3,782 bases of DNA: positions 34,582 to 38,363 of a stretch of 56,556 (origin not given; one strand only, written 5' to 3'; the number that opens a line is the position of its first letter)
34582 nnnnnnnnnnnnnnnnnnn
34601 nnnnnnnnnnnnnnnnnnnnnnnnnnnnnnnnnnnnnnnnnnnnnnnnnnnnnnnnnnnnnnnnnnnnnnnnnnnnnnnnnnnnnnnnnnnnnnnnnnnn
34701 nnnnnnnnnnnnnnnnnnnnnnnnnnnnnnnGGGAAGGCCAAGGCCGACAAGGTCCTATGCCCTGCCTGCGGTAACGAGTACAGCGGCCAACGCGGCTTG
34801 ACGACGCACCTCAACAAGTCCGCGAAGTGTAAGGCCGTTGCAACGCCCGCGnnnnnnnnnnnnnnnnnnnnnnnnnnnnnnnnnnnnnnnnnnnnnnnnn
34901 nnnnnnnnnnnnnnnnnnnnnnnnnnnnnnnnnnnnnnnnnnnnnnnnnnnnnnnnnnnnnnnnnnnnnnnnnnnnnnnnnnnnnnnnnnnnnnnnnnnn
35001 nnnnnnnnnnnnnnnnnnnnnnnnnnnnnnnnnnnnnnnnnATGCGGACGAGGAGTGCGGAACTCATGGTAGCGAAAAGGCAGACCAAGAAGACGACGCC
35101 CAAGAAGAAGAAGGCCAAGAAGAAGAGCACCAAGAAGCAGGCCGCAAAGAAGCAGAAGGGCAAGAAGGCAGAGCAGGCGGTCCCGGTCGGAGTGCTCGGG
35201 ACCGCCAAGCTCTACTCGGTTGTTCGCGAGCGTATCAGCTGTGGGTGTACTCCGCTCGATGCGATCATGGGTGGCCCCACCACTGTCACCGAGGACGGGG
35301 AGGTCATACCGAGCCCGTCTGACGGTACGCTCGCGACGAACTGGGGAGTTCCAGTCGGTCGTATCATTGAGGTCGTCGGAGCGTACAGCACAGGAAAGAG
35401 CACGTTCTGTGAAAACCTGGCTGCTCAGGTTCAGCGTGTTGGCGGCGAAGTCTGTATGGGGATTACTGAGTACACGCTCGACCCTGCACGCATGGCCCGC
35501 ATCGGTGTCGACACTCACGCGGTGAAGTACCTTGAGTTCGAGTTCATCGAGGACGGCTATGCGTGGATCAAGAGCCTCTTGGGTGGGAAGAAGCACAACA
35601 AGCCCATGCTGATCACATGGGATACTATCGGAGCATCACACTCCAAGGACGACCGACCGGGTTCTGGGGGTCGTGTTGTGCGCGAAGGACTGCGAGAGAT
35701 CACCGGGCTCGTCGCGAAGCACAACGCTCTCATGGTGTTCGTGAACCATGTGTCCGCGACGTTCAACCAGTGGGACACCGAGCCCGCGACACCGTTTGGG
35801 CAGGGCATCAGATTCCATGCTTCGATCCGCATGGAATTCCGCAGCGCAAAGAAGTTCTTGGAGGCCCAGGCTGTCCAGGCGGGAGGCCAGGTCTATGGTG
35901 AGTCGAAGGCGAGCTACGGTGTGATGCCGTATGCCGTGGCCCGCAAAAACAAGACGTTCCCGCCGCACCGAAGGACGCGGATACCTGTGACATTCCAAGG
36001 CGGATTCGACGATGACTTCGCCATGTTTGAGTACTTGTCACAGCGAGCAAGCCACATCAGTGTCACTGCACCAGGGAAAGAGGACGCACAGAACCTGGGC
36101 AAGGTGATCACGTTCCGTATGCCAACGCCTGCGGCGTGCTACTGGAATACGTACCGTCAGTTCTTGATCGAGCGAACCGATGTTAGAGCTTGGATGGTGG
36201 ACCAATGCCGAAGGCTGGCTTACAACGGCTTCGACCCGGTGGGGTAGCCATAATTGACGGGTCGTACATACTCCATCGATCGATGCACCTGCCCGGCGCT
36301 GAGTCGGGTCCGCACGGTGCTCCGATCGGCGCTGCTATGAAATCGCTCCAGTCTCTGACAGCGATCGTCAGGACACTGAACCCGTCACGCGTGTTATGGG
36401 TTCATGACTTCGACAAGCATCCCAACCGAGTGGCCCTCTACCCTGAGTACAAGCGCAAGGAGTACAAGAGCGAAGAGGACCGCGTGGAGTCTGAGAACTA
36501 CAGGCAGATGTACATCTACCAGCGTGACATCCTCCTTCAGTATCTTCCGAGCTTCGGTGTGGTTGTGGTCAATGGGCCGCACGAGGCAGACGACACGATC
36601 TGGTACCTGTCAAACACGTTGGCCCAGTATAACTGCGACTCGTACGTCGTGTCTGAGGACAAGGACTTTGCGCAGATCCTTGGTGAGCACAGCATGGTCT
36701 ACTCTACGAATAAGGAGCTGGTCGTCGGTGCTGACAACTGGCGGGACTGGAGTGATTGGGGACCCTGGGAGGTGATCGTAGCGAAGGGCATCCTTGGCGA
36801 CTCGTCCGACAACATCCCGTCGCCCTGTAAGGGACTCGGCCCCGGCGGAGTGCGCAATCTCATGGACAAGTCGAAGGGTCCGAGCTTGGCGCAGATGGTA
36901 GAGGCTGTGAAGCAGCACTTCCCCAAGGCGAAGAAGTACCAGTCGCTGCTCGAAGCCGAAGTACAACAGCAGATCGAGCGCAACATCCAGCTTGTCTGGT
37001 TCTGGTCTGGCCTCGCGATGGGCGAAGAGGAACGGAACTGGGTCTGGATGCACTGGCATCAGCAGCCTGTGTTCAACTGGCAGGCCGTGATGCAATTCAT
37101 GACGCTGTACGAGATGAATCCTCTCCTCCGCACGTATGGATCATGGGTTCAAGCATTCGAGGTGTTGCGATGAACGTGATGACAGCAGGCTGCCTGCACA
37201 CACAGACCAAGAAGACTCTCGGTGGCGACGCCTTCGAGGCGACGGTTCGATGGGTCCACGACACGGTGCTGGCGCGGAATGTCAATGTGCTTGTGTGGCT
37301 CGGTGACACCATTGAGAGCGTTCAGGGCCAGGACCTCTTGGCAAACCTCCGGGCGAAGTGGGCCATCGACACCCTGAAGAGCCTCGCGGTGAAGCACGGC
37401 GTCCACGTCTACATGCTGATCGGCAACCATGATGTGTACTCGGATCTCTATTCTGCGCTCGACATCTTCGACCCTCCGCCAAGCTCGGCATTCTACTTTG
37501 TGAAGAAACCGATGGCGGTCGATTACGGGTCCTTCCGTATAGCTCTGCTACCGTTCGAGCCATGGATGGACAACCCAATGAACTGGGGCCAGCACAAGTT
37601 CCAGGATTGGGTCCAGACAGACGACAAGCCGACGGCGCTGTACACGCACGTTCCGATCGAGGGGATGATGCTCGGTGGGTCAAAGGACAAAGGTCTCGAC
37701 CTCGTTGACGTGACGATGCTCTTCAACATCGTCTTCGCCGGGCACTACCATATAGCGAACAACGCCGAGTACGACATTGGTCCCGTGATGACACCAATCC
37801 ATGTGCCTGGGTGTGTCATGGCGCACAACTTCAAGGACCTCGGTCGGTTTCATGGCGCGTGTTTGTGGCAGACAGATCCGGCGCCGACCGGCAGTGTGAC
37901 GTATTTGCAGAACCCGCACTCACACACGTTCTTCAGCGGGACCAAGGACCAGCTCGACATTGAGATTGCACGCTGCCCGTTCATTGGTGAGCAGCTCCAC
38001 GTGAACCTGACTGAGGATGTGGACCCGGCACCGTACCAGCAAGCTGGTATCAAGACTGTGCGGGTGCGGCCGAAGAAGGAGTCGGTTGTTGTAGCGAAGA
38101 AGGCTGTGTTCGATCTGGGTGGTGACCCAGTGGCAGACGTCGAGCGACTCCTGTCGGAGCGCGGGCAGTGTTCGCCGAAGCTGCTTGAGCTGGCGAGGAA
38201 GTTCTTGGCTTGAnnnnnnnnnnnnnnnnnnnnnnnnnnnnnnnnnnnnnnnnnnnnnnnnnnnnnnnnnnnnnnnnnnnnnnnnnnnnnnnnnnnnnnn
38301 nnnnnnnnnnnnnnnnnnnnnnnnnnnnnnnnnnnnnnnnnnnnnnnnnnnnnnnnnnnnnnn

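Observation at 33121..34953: SSB-like protein with gp32-type zinc-site spacing, a ~230-residue Pro/Ala/Met/Gln-rich disordered region and a C-terminal zinc ribbon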

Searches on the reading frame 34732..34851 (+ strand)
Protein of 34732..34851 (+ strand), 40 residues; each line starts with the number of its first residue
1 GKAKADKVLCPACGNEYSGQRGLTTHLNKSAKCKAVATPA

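Call 40: search_solved_structures(query=A4, max_evalue=1, show_alignments=2)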
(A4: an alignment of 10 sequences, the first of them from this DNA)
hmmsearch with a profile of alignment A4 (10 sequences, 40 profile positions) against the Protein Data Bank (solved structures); distinct sequences matched with E-value up to 1: 170 (the best 60 are shown).
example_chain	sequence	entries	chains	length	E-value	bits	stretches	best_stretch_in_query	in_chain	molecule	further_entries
2i13_A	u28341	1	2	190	4e-18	68.1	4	6-26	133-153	Aart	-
5v3g_D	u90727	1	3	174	1.3e-09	40.8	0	7-19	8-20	PR domain zinc finger protein 9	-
1mey_C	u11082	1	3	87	4.5e-09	39.1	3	5-26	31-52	CONSENSUS ZINC FINGER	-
2m0d_A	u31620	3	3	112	1.4e-08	37.5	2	3-27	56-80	Zinc finger and BTB domain-containing protein 17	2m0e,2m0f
5egb_A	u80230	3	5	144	4.3e-08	36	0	5-19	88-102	Histone-lysine N-methyltransferase PRDM9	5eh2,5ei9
7txc_E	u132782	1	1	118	2.8e-07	33.4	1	7-28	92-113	Hypermethylated in cancer 2 protein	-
5wjq_D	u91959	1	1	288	9.5e-07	31.7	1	7-27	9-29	Zinc finger protein 568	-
7y3l_A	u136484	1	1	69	2.7e-06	30.3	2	8-26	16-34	Sal-like protein 3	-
8cuc_E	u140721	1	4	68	5e-06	29.4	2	3-25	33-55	Sal-like protein 4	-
6ml2_A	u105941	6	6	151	5.5e-06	29.3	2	6-26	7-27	Zinc finger and BTB domain-containing protein 24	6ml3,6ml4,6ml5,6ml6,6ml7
3iuf_A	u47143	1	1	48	5.7e-06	29.2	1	8-34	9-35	Zinc finger protein ubi-d4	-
5v3m_C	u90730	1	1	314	6.1e-06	29.1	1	7-27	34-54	Zinc finger protein 568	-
7y3k_A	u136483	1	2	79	9e-06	28.6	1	3-25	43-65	Sal-like protein 4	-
7y3i_A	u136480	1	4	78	9.4e-06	28.5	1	3-25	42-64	Sal-like protein 4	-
2kmk_A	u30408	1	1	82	9.9e-06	28.5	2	7-26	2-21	Zinc finger protein Gfi-1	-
2jsp_A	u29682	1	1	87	0.0096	18.9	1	6-31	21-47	Transcriptional regulatory protein ros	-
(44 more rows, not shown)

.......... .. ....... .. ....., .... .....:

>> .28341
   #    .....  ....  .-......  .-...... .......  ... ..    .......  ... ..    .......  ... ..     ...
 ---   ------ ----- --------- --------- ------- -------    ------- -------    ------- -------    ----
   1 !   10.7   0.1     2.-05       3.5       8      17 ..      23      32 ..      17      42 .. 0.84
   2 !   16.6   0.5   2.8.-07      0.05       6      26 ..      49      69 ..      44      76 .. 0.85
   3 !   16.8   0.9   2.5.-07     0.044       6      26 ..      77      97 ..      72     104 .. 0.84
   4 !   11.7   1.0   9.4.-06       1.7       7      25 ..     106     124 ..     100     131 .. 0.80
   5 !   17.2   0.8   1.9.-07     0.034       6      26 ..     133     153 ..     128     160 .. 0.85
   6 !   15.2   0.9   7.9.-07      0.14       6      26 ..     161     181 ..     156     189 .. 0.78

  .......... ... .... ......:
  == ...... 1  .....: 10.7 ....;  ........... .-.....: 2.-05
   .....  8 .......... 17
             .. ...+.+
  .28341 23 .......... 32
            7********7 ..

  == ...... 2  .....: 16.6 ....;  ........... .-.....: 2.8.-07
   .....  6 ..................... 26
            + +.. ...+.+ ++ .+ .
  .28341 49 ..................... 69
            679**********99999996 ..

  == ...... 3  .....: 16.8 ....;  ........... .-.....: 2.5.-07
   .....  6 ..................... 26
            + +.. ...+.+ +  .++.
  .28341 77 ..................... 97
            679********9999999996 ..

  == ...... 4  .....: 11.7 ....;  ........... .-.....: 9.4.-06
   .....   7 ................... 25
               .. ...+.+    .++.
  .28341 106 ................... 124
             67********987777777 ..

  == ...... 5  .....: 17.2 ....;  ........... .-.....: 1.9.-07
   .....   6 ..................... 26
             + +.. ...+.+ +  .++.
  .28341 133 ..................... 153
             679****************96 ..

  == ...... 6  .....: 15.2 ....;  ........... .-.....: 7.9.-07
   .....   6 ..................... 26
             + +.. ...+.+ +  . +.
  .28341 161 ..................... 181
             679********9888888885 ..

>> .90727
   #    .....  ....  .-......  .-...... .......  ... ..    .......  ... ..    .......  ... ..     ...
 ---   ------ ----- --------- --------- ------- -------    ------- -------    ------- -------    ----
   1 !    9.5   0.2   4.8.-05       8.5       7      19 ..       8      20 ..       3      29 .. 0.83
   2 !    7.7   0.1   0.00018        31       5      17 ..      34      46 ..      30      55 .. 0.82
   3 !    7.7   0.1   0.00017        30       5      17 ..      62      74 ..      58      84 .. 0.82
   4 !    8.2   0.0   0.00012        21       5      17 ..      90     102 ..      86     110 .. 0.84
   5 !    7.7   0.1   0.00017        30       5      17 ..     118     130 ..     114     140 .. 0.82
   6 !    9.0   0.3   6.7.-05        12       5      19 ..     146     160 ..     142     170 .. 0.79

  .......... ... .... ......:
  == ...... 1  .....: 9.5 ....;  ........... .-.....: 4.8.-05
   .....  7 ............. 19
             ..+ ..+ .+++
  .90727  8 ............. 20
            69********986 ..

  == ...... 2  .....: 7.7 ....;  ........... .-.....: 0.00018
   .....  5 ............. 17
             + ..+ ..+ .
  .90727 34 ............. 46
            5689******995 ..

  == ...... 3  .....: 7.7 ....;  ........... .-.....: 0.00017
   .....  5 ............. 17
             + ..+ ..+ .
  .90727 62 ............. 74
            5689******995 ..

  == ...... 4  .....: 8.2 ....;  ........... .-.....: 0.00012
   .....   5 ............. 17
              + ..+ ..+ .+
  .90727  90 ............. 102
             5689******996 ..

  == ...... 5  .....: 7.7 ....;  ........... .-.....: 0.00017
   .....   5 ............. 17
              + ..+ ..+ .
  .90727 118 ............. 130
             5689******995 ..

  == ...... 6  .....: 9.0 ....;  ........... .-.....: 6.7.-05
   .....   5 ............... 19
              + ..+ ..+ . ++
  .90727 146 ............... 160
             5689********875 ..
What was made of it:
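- On Classical C2H2-type (ββα) zinc finger: The finger profile hits solved C2H2 fingers, for example 1mey at 4.5e-9 and 3iuf at 5.7e-6 (call 40).
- The finger profile matches DNA-binding C2H2 fingers, including the bacterial Ros finger 2jsp (call 40).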

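Call 41: search_protein_families(library=pfam, alignment_id=A4, max_evalue=1)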
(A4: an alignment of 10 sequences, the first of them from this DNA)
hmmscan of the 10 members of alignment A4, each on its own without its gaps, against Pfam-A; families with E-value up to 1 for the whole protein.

A. member 1, seq(40 aa): 4 families
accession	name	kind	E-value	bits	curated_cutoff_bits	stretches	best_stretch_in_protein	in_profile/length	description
PF24333.1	DUF7501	-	0.012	16.2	27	1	4-35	7-39/58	Family of unknown function (DUF7501)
PF13894.12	zf-C2H2_4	-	0.024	15.8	27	1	9-29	2-22/24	C2H2-type zinc finger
PF02892.21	zf-BED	-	0.035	14.6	20.6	1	5-28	14-40/44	BED zinc finger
PF23320.1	Zn_SUZ12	-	0.067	13.4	28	1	5-30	21-46/70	Polycomb protein SUZ12-like, Zn domain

B. families by the number of members that match (of 10 scanned): 52 families (the first 25 are shown)
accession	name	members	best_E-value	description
PF13894.12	zf-C2H2_4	10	0.00025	C2H2-type zinc finger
PF00096.32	zf-C2H2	9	2.2e-05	Zinc finger, C2H2 type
PF21276.3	ZNF512_C2HC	5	1.2e-05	Zinc finger protein 512, C2HC zinc finger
PF02892.21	zf-BED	5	0.0013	BED zinc finger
PF23320.1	Zn_SUZ12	5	0.0015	Polycomb protein SUZ12-like, Zn domain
PF13912.12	zf-C2H2_6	4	0.00044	C2H2-type zinc finger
PF24333.1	DUF7501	4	0.0042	Family of unknown function (DUF7501)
PF24071.1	Phage_zn_bind_3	3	0.0001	Phage FDXHR zinc binding domain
PF13465.12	zf-H2C2_2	3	0.0056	Zinc-finger double domain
PF04423.19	Rad50_zn_hook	3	0.024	Rad50 zinc hook motif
PF13913.12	zf-C2HC_2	2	0.00041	zinc-finger of a C2HC-type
PF12171.14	zf-C2H2_jaz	2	0.0024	Zinc-finger double-stranded RNA-binding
PF13408.12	Zn_ribbon_recom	2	0.022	Recombinase zinc beta ribbon domain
PF19126.5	DUF5810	2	0.028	Family of unknown function (DUF5810)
PF14369.11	Zn_ribbon_19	2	0.033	zinc-ribbon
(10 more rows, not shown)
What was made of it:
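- On Classical C2H2-type (ββα) zinc finger: Pfam zf-C2H2_4 is hit by 10/10 and zf-C2H2 by 9/10 (call 41).
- The finger profile hits C2H2 fingers (calls 40, 41).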

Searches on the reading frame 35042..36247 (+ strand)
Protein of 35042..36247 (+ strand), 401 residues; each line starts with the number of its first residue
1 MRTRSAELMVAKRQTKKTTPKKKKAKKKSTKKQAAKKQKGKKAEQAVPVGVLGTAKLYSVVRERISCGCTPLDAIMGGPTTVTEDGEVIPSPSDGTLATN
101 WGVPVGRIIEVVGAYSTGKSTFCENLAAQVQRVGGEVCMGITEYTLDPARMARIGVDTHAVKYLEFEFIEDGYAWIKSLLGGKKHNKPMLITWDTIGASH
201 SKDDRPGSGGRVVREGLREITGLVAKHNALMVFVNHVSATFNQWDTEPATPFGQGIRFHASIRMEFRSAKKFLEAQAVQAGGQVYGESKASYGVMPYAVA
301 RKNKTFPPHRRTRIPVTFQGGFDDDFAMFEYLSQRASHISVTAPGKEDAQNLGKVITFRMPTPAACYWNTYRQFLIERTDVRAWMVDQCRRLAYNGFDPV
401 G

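Call 5: search_protein_families(library=pfam, proteins=[window:35042-36247:+], max_evalue=1)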
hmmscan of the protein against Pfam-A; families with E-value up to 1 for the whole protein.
window:35042-36247:+ (401 aa): 8 families
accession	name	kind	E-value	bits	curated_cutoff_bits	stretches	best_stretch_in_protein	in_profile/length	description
PF00154.27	RecA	-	3e-19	69.9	27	2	101-160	47-106/262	recA bacterial DNA recombination protein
PF06745.19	ATPase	-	0.013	15.4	26.6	1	101-142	14-55/231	KaiC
PF08423.17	Rad51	-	0.02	14.6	22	1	102-154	22-80/244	Rad51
PF13521.12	AAA_28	-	0.027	15.1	27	1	111-133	4-27/164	AAA domain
PF00350.29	Dynamin_N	-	0.029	14.8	27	1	109-127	1-19/168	Dynamin family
PF00005.33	ABC_tran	-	0.14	13.2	25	1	100-140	5-45/137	ABC transporter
PF13401.12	AAA_22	-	0.14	13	27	1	107-185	6-63/130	AAA domain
PF11947.13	DUF3464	-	0.82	9.9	25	0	11-49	9-52/149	Photosynthesis affected mutant 68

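Call 6: search_protein_families(library=phrogs, proteins=[window:35042-36247:+], max_evalue=1)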
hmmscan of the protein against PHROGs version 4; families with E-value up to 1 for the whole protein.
window:35042-36247:+ (401 aa): 4 families
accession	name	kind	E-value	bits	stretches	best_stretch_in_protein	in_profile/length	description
phrog_97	-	other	1e-32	115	1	21-271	11-256/506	UvsX-like recombinase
phrog_8337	-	DNA, RNA and nucleotide metabolism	3.9e-17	63.6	1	102-285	64-259/273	DNA repair protein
phrog_239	-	DNA, RNA and nucleotide metabolism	0.012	15.6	1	98-138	351-391/801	DNA primase/helicase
phrog_9666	-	unknown function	0.14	11.3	0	224-268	622-667/779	-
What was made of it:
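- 35042..36247 (+): Neighbour: RecA/UvsX-like recombinase with a Lys-rich N-terminal tail. The likely true start is the second ATG at about 35066. Pfam RecA 3e-19 and phrog_97 UvsX-like 1e-32 (calls 5, 6).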

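Call 72: search_protein_families(library=ncbifam, proteins=[window:35042-36247:+], max_evalue=0.1)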
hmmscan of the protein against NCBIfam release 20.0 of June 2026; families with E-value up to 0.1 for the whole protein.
window:35042-36247:+ (401 aa): 8 families
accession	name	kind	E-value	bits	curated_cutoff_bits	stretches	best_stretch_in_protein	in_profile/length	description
TIGR02012.1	tigrfam_recA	equivalog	4.3e-19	69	325.3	1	101-325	50-267/321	recombinase RecA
NF007072.0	PRK09519.1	equivalog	8.1e-10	37.7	1024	1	101-271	55-231/790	intein-containing recombinase RecA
NF003301.0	PRK04301.1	equivalog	3.3e-05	23.2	259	1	102-147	97-148/316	DNA repair and recombination protein RadA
TIGR02239.1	recomb_RAD51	equivalog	0.0032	16.6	478.05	1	101-154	91-150/316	DNA repair protein RAD51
TIGR02237.1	recomb_radB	equivalog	0.012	15.5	172.4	1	101-248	7-160/210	DNA repair and recombination protein RadB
NF009379.0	PRK12740.1-3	equivalog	0.049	12.2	513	1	107-176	9-78/674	elongation factor G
NF006320.0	PRK08533.1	equivalog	0.06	12.9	215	1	102-127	20-45/230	flagellar accessory protein FlaH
TIGR02236.1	recomb_radA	equivalog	0.087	12.2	361.15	0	102-133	92-123/311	DNA repair and recombination protein RadA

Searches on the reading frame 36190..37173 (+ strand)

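Call 5: search_protein_families(library=pfam, proteins=[window:36190-37173:+], max_evalue=1)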
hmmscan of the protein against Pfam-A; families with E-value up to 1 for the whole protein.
window:36190-37173:+ (327 aa): 4 families
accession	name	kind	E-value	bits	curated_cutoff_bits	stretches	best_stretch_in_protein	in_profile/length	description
PF02739.22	5_3_exonuc_N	-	3.1e-18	66.5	34.3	1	19-176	2-150/164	5'-3' exonuclease, N-terminal resolvase-like domain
PF01367.25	5_3_exonuc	-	0.00048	21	40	1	192-261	3-68/97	5'-3' exonuclease, C-terminal SAM fold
PF13867.11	SAP30_Sin3_bdg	-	0.006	17.3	22.2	1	227-247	17-37/53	Sin3 binding region of histone deacetylase complex subunit SAP30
PF13578.12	Methyltransf_24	-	0.055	14.8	26.3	1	69-157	24-104/105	Methyltransferase domain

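Call 6: search_protein_families(library=phrogs, proteins=[window:36190-37173:+], max_evalue=1)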
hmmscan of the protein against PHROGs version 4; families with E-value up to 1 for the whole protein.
window:36190-37173:+ (327 aa): 2 families
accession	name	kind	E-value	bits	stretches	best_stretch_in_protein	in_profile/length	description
phrog_107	-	DNA, RNA and nucleotide metabolism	1.2e-17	65.2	1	15-271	117-360/542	exonuclease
phrog_5704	-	unknown function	0.066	14.7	1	232-284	33-79/91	-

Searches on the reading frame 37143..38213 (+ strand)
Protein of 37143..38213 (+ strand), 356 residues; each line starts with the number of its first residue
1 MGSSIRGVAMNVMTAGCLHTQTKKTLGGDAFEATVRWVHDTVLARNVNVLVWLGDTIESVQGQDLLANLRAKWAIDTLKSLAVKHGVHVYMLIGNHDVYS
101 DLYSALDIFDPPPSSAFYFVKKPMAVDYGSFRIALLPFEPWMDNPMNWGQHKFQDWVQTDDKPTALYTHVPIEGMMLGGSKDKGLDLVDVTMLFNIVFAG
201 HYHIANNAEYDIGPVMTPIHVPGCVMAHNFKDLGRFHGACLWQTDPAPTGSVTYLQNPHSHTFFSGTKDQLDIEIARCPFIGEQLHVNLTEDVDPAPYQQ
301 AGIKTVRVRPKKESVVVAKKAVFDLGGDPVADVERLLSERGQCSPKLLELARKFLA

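Call 5: search_protein_families(library=pfam, proteins=[window:37143-38213:+], max_evalue=1)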
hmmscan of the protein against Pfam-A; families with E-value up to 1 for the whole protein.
window:37143-38213:+ (356 aa): 1 family
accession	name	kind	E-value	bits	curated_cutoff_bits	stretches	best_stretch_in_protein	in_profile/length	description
PF00149.33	Metallophos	-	4.9e-10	40.6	21.5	1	10-204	1-190/191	Calcineurin-like phosphoesterase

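Call 6: search_protein_families(library=phrogs, proteins=[window:37143-38213:+], max_evalue=1)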
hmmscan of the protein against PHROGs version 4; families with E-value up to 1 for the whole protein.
window:37143-38213:+ (356 aa): 6 families
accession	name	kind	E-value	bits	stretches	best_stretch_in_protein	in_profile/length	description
phrog_100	-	DNA, RNA and nucleotide metabolism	1.9e-16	60.7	1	34-317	55-330/989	SbcD-like subunit of palindrome specific endonuclease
phrog_1649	-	other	0.005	16.5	1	10-103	36-110/308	metallo-phosphoesterase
phrog_3577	-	unknown function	0.025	15.1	0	23-63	146-186/202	-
phrog_7158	-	unknown function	0.11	12.1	1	43-98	257-311/554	-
phrog_547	-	other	0.2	11.8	1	9-110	28-126/245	phosphoesterase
phrog_284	-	DNA, RNA and nucleotide metabolism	0.46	10.3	0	35-97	165-242/398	exonuclease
